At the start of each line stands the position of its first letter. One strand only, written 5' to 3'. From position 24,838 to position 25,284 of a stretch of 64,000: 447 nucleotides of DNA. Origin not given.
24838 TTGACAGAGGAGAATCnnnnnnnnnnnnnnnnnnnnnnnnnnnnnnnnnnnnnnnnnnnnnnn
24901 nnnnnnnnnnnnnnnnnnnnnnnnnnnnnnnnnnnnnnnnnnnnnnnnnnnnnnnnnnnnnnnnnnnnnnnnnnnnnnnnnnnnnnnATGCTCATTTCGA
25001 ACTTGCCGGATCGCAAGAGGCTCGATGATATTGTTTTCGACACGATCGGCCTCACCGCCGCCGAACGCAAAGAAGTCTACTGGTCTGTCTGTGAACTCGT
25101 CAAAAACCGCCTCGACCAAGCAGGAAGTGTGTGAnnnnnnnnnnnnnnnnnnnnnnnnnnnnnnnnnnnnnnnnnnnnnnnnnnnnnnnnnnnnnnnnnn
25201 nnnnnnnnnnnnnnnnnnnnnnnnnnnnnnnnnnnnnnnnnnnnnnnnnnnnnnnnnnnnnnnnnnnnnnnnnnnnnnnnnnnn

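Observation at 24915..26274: DUF4238 gene embedded between fragments of decayed restriction-modification genes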

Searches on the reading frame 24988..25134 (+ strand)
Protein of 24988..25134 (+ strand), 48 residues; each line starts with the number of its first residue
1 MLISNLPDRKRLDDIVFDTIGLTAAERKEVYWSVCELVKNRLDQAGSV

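Call 8: search_protein_families(library=pfam, proteins=[window:24988-25134:+], max_evalue=10)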
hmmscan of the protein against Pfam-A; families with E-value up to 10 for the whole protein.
window:24988-25134:+ (48 aa): 0 families

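Call 9: search_protein_families(library=padloc, proteins=[window:24988-25134:+], max_evalue=1)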
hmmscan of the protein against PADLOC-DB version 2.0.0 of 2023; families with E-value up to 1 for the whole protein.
window:24988-25134:+ (48 aa): 0 families

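Call 10: search_protein_families(library=ncbifam, proteins=[window:24988-25134:+], max_evalue=1)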
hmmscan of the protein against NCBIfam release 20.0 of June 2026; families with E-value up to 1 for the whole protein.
window:24988-25134:+ (48 aa): 0 families

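Call 12: search_dna_similar(query=window:25000-25131:+, collection=plasmids, mode=protein, max_evalue=1, max_rows=25)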
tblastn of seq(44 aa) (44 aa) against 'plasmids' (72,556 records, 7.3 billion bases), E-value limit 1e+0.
Records with a match: 3; places in all: 3; records where one place covers at least 80% of the query: 2.
Best place of each record, by identity: <60% 3.
By first word of the organism name: Thermus 1; Thermococcus 1; Halorussus 1.
By predicted mobility (MOB-suite, as given by PLSDB): non-mobilizable 3.
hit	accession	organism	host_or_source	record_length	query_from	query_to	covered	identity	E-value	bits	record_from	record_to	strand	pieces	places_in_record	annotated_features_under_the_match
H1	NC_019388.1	Thermus oshimai JL-2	-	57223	2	41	91%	57.5%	1e-7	52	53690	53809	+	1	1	hypothetical protein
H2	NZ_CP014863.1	Thermococcus profundus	-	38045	2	41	91%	55.0%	6e-6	47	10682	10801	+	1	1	DNA methyltransferase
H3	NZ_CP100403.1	Halorussus aquaticus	cell culture,saline soil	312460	4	38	80%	44.4%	5e-1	33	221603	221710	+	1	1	DNA methyltransferase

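Call 14: get_annotated_region(hit=H1, flank=6000)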
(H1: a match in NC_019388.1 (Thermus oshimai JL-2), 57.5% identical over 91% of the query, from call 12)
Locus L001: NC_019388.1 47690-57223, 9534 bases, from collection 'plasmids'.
description: Thermus oshimai JL-2 plasmid pTHEOS02, complete sequence
organism: Thermus oshimai JL-2 (NCBI taxid 751945)
taxonomy: Bacteria; Deinococcota; Deinococci; Thermales; Thermaceae; Thermus; Thermus oshimai; Thermus oshimai JL-2
host: -; source: -; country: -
typing (MOB-suite, as given by PLSDB): non-mobilizable; replicon rep_cluster_1113,rep_cluster_1779
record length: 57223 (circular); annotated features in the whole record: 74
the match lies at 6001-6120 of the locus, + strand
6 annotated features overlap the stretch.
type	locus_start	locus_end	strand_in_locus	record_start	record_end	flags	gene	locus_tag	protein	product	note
CDS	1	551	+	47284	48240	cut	-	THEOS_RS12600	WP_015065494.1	tyrosine-type recombinase/integrase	GO:0015074 - DNA integration [Evidence IEA]; GO:0006310 - DNA recombination [Evidence IEA]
CDS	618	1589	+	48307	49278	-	-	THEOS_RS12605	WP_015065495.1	AAA family ATPase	-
CDS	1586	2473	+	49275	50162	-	-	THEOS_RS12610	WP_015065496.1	ParB/RepB/Spo0J family partition protein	GO:0007059 - chromosome segregation [Evidence IEA]; GO:0000910 - cytokinesis [Evidence IEA]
CDS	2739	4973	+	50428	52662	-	-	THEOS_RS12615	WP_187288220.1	DNA methyltransferase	-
CDS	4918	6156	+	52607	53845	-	-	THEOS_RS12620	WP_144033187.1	hypothetical protein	-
CDS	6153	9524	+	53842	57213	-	-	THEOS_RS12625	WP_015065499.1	helicase-related protein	-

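Call 15: get_annotated_region(hit=H2, flank=6000)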
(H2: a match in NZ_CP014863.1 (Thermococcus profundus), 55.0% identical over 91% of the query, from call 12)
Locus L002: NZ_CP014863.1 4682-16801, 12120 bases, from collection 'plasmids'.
description: Thermococcus profundus strain DT 5432 plasmid unnamed, complete sequence
organism: Thermococcus profundus (NCBI taxid 49899)
taxonomy: Archaea; Euryarchaeota; Thermococci; Thermococcales; Thermococcaceae; Thermococcus; Thermococcus profundus
host: -; source: -; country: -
typing (MOB-suite, as given by PLSDB): non-mobilizable
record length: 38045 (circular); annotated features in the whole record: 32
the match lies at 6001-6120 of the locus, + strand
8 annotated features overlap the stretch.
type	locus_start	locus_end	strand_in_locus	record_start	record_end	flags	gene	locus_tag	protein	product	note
CDS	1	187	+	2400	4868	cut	-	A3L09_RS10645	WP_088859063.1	hypothetical protein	-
CDS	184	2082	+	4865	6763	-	-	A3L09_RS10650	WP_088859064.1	ATP-dependent helicase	-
CDS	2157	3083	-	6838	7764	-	-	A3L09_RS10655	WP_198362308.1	hypothetical protein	-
CDS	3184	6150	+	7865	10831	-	-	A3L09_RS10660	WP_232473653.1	DNA methyltransferase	-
CDS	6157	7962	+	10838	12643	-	-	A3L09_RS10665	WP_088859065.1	hypothetical protein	-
CDS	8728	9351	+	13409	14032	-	-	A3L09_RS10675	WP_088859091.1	hypothetical protein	-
CDS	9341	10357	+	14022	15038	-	-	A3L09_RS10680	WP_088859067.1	nucleotidyl transferase AbiEii/AbiGii toxin family protein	-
CDS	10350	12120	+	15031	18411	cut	-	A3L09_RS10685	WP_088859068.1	helicase-related protein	-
